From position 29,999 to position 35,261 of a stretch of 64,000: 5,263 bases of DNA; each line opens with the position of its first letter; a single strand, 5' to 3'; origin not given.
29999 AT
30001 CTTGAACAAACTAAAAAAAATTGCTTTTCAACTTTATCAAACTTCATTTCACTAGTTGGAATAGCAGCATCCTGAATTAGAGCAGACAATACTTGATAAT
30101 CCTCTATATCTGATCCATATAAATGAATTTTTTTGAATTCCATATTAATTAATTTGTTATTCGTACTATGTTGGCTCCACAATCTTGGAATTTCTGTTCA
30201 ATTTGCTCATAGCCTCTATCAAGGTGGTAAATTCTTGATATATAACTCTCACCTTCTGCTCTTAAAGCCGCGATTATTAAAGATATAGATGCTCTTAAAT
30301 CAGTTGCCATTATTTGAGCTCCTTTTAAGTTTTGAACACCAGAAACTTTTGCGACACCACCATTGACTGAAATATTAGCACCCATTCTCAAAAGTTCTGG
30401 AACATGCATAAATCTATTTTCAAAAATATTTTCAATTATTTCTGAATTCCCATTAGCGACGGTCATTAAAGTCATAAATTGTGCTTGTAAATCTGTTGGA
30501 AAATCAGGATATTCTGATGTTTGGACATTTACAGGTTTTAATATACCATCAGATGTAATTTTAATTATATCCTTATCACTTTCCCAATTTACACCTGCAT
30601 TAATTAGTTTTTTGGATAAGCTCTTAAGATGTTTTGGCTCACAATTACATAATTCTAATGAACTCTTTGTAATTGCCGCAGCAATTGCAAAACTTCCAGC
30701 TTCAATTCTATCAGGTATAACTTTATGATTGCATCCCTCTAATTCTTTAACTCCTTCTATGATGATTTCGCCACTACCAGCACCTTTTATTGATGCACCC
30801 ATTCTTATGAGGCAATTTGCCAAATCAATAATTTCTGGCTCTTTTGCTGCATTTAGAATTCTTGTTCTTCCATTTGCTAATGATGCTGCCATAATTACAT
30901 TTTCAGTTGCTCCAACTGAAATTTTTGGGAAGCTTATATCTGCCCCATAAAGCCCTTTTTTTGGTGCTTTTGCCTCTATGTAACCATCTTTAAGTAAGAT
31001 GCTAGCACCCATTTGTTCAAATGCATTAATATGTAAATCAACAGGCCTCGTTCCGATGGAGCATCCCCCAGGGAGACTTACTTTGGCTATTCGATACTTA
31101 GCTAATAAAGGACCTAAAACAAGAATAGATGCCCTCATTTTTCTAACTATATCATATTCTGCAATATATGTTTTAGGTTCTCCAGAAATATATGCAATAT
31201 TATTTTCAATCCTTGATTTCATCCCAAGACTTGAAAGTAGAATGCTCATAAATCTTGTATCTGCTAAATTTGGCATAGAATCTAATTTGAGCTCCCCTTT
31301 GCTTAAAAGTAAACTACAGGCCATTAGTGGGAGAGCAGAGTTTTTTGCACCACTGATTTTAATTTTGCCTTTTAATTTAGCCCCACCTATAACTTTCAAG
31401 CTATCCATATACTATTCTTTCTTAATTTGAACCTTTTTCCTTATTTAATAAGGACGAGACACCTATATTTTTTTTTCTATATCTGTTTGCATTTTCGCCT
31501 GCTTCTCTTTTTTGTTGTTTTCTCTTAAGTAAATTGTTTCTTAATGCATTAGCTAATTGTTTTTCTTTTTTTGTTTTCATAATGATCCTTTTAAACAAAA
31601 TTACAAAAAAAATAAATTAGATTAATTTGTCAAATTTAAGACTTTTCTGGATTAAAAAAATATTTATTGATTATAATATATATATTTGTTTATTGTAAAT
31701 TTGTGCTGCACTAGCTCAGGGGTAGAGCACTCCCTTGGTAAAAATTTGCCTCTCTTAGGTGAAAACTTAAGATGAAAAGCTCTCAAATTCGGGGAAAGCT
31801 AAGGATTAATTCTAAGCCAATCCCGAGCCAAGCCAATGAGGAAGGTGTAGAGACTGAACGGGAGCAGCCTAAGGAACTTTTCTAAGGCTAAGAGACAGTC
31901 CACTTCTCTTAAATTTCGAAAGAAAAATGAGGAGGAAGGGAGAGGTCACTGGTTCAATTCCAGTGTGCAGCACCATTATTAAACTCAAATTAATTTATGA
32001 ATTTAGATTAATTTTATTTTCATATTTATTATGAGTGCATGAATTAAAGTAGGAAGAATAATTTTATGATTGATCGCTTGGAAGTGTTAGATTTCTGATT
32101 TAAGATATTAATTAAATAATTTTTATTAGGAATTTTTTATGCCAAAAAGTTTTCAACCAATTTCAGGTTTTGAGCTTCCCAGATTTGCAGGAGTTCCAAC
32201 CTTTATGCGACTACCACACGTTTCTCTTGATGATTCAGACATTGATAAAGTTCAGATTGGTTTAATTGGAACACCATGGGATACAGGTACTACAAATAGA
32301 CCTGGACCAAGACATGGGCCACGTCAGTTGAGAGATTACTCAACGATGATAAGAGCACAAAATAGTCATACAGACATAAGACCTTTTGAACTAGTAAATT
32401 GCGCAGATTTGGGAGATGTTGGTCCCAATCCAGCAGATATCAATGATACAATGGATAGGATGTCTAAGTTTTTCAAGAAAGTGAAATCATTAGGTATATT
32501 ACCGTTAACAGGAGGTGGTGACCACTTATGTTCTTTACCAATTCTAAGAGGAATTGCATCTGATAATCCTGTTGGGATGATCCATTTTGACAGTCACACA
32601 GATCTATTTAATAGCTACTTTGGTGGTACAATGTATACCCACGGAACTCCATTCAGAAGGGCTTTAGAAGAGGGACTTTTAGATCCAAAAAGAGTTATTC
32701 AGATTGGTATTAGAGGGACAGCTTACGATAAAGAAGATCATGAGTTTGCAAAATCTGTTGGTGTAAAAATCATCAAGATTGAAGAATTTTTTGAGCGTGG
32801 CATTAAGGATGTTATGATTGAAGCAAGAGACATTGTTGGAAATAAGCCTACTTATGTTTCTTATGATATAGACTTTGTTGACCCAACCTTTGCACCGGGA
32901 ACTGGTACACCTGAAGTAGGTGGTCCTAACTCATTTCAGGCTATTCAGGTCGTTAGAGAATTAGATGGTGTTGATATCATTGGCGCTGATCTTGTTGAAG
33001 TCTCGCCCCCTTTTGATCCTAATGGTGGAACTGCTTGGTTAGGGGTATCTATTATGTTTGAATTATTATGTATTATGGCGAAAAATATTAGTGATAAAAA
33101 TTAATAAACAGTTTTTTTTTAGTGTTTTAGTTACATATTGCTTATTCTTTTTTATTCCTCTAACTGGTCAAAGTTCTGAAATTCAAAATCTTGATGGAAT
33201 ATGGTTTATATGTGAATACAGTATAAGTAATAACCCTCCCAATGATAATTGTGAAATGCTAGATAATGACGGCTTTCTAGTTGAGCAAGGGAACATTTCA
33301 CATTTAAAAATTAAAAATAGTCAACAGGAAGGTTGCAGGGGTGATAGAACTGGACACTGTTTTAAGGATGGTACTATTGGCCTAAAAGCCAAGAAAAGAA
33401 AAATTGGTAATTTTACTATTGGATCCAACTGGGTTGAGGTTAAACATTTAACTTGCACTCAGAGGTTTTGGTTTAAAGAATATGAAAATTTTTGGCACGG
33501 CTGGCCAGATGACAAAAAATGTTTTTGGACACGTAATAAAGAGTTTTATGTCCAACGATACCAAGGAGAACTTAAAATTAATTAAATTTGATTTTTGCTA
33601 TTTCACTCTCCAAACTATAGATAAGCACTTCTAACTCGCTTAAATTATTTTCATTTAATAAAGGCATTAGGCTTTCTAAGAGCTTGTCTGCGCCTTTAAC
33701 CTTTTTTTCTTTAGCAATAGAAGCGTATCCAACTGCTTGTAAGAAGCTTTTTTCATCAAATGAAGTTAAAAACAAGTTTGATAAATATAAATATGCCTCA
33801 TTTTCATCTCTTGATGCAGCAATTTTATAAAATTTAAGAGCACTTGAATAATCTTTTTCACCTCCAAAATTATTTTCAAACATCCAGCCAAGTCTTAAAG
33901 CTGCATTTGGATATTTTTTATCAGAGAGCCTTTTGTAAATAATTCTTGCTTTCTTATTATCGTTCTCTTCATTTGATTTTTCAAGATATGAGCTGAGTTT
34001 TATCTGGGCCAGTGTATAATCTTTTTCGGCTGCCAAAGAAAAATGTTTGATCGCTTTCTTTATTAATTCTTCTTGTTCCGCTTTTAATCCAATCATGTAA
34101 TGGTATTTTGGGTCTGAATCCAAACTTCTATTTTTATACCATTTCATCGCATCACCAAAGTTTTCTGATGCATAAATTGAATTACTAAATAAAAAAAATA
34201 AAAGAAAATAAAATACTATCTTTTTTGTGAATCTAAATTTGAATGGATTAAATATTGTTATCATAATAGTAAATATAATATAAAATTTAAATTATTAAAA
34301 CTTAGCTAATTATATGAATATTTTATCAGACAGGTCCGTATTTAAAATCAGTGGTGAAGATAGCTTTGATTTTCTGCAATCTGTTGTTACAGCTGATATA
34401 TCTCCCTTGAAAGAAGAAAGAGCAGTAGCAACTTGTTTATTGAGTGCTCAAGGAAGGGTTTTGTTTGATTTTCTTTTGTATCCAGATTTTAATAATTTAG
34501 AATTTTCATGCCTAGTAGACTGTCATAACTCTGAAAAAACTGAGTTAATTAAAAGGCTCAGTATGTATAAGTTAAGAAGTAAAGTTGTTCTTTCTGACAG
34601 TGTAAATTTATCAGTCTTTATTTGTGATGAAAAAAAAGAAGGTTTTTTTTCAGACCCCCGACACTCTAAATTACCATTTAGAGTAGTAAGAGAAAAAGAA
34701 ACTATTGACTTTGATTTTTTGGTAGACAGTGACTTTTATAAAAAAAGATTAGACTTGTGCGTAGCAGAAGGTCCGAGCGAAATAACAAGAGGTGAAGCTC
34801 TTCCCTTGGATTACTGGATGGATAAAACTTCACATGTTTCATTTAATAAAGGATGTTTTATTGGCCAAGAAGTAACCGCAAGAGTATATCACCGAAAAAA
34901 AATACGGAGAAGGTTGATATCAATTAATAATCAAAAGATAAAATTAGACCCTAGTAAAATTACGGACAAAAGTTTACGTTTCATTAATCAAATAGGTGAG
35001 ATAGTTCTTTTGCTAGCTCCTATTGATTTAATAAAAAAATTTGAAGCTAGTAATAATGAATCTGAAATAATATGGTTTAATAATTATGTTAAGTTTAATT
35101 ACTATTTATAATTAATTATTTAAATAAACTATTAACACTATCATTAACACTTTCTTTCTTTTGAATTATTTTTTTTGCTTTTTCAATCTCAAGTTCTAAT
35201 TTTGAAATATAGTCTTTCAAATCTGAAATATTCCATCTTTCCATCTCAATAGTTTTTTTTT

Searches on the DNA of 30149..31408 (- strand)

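Call 25: search_rna_families(sources=[L001, L002, L003, L004, L005], threshold=gathering)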
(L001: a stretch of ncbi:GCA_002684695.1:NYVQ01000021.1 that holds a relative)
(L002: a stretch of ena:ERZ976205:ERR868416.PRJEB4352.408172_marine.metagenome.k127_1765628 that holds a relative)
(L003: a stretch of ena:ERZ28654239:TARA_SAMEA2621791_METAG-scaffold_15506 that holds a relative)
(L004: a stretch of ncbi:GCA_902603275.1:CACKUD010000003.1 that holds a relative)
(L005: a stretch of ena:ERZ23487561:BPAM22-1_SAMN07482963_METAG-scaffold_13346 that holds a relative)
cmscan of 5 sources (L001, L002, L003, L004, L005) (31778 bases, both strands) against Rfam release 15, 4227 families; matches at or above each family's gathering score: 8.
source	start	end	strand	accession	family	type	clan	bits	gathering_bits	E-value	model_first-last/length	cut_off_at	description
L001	9078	9150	+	RF00005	tRNA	Gene; tRNA;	CL00001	68.4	29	4.2e-13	1-71/71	no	tRNA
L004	6351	6423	+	RF00005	tRNA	Gene; tRNA;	CL00001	68.4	29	4.2e-13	1-71/71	no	tRNA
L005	465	675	-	RF00028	Intron_gpI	Intron;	-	67.9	50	2.2e-15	1-253/253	no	Group I catalytic intron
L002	9078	9150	+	RF00005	tRNA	Gene; tRNA;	CL00001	67.2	29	9e-13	1-71/71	no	tRNA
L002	3489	3696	-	RF00028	Intron_gpI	Intron;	-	62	50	1.3e-13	1-253/253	no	Group I catalytic intron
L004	764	970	-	RF00028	Intron_gpI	Intron;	-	61.3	50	2e-13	1-253/253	no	Group I catalytic intron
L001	3489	3680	-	RF00028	Intron_gpI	Intron;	-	60.6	50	3.3e-13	1-253/253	no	Group I catalytic intron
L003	969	1160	-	RF00028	Intron_gpI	Intron;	-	60.6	50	3.3e-13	1-253/253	no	Group I catalytic intron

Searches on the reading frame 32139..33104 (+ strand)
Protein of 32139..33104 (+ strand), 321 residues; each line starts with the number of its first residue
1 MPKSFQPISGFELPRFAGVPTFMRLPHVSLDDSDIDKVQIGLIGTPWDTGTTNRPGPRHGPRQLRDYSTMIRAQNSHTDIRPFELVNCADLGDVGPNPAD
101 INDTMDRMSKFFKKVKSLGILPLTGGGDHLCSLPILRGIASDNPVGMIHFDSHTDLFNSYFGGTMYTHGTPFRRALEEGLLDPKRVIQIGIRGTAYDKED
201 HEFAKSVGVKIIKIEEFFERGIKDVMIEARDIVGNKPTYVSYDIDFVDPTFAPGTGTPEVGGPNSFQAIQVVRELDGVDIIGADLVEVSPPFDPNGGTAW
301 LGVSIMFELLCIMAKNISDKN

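Call 7: find_encoding_contigs(protein=window:32139-33104:+, flank=3000, max_places=6)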
Protein window:32139-33104:+ (321 aa): no gene with exactly this product is on record in the collection.

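Call 20: search_protein_families(library=ncbifam, proteins=[window:32139-33104:+], max_evalue=0.00001)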
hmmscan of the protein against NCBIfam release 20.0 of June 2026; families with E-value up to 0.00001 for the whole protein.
window:32139-33104:+ (321 aa): 5 families
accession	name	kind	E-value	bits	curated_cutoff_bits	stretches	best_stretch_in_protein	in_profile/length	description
NF002564.0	PRK02190.1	subfamily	2.1e-75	253.8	302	1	15-316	14-304/307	agmatinase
TIGR01230.1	agmatinase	equivalog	1.3e-48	166.1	174.3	1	42-311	17-274/275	agmatinase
TIGR01227.1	hutG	equivalog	2.8e-28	99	229.15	1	33-306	30-302/307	formimidoylglutamase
TIGR01229.1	rocF_arginase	equivalog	3e-28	99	227.6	1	42-308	2-293/300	arginase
NF010347.0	PRK13775.1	equivalog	3.3e-16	59.4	381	1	23-315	36-329/331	formimidoylglutamase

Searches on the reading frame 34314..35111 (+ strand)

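Call 20: search_protein_families(library=ncbifam, proteins=[window:34314-35111:+], max_evalue=0.00001)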
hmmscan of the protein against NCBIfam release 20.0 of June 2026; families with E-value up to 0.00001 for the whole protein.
window:34314-35111:+ (265 aa): 4 families
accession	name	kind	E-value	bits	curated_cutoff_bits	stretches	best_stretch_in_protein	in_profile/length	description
TIGR03317.2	CAF17_like_YgfZ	equivalog_domain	2e-16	60.4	49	1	145-229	5-90/113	CAF17-like 4Fe-4S cluster assembly/insertion protein YgfZ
NF007110.0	PRK09559.1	equivalog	5.1e-12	45.4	219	0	4-94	24-110/327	tRNA-modifying protein YgfZ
TIGR00528.1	gcvT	equivalog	2.4e-08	33.3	235.85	1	8-75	52-119/362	glycine cleavage system aminomethyltransferase GcvT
NF001567.0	PRK00389.1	subfamily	2.2e-06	26.9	300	1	8-76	54-121/359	glycine cleavage system aminomethyltransferase GcvT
